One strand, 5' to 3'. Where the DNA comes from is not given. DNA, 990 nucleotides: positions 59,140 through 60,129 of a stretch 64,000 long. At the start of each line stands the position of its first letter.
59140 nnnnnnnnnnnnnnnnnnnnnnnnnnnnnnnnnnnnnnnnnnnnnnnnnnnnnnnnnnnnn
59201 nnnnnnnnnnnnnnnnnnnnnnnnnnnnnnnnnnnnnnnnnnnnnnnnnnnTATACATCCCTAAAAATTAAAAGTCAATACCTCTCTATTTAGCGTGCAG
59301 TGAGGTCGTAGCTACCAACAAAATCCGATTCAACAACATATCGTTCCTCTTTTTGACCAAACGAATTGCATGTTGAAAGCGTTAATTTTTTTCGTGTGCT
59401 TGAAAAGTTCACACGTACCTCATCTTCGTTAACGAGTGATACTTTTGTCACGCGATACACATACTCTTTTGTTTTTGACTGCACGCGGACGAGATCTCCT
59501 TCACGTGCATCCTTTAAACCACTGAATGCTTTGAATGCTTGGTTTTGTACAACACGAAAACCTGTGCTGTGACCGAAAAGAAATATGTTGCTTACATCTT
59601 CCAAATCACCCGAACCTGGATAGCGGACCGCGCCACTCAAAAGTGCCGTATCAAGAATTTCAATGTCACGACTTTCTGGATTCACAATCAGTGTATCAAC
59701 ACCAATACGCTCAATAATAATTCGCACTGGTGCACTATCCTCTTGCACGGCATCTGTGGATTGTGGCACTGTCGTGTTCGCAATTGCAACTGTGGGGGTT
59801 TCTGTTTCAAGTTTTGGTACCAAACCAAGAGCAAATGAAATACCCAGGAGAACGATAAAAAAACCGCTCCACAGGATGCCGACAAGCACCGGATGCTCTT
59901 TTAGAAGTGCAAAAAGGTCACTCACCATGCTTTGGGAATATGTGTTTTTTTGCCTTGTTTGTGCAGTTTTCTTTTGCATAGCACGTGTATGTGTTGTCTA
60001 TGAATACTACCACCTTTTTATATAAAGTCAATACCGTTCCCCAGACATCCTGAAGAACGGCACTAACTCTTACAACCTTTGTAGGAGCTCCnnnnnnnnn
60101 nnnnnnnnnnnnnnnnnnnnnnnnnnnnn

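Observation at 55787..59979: Second sortase paired with a 1154-aa repeat protein whose sorting-signal-like motif is internal and followed by a 290-aa tail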

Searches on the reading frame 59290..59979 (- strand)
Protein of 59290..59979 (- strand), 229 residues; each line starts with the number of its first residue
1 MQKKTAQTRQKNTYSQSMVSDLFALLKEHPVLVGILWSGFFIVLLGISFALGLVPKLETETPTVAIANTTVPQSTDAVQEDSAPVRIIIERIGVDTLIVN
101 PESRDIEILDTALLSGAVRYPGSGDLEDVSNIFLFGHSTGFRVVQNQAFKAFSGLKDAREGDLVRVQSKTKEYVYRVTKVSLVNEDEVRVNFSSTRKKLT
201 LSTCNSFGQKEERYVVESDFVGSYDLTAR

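Call 3: search_protein_families(library=pfam, proteins=[window:59290-59979:-], max_evalue=0.01)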
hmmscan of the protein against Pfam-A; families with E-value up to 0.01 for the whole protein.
window:59290-59979:- (229 aa): 1 family
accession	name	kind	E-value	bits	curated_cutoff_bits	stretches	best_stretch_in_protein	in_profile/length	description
PF04203.18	Sortase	-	1.3e-19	70.6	26.6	1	88-218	2-122/125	Sortase domain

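Call 4: search_protein_families(library=ncbifam, proteins=[window:59290-59979:-], max_evalue=0.01)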
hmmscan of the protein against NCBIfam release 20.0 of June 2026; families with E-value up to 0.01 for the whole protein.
window:59290-59979:- (229 aa): 7 families
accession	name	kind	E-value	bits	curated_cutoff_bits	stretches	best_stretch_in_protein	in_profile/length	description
NF058671.1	sortase_SrtD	exception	2.9e-10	40.1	140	1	152-219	116-186/187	class D sortase, LPxTATN-specific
NF033746.1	class_D_sortase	subfamily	3.6e-10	39.8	165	1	151-219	61-132/135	class D sortase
TIGR01076.1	sortase_fam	subfamily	1.5e-09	37.7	39.35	1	140-218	48-125/136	sortase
NF033747.1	class_E_sortase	subfamily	4.5e-09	36.5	160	1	65-221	52-206/211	class E sortase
TIGR03784.1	marine_sortase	equivalog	6.8e-08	32.3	158.25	1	144-217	95-173/174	class GN sortase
NF033745.1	class_C_sortase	subfamily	3.5e-06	26.9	160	1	150-217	149-217/220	class C sortase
NF033748.1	class_F_sortase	subfamily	0.001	18.7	166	1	79-213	6-143/155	class F sortase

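Call 84: predict_structure(protein=window:59293-59979:-)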
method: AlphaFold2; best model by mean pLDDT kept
length: 229 residues; sequences in the alignment: 1
mean_pLDDT: 48.1   pTM: 0.30
mean pLDDT of the five models: 48.1, 47.8, 44.8, 42.6, 40.8
residues with pLDDT >= 90: 1; 70-90: 36; 50-70: 51; < 50: 141
segments of 3 or more residues with pLDDT < 50: 1-11, 55-153, 167-171, 196-219
pLDDT, mean of each block of 10 residues (from residue 1): 43 61 81 86 84 52 30 28 31 35 33 31 30 28 27 56 54 61 64 52 42 46 52
secondary structure, 60 per line:
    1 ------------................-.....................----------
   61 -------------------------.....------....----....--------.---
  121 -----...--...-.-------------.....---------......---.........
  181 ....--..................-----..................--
elements in order: H13-28 H30-50 E86-90 E97-100 E105-108 E131-133 E149-153 E163-168 E172-184 E187-204 E210-227

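Call 85: search_solved_structures(query=A5, max_evalue=0.001)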
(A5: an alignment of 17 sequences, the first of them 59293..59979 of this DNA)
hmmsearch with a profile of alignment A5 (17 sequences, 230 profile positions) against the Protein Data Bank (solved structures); distinct sequences matched with E-value up to 0.001: 29.
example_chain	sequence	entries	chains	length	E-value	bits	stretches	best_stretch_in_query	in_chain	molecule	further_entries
2ln7_A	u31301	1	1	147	7.7e-13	51.6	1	152-225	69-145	LPXTG-site transpeptidase family protein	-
2kw8_A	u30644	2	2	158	7.2e-11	45.2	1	152-225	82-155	LPXTG-site transpeptidase family protein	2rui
4d70_A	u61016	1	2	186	1.4e-10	44.3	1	65-223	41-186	SORTASE FAMILY PROTEIN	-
7f87_A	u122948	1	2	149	3.3e-07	33.2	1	153-221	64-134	Class A sortase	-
7cfj_A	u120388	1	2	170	4.5e-07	32.8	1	153-221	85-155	Class A sortase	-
5hu4_A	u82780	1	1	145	1.6e-06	31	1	153-228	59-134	Cysteine protease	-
2xwg_A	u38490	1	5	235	1.8e-06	30.8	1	152-221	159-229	SORTASE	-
7s54_A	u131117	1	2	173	2.2e-06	30.5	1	153-221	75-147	Class A sortase, sortase A chimera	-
6ixz_A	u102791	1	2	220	2.3e-06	30.4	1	151-219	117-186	Sortase family protein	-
7d6p_A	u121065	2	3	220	2.4e-06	30.4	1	151-219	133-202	Sortase family protein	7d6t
5utt_A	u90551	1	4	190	6.3e-06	29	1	108-221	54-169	Sortase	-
8t28_A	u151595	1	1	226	1e-05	28.4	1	152-220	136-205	Class C sortase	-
4d7w_A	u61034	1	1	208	2.3e-05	27.2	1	152-219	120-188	SORTASE FAMILY PROTEIN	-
3rcc_A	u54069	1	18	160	2.6e-05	27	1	153-221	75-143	Sortase SrtA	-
7s56_A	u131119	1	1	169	2.9e-05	26.8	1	153-221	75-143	Class A sortase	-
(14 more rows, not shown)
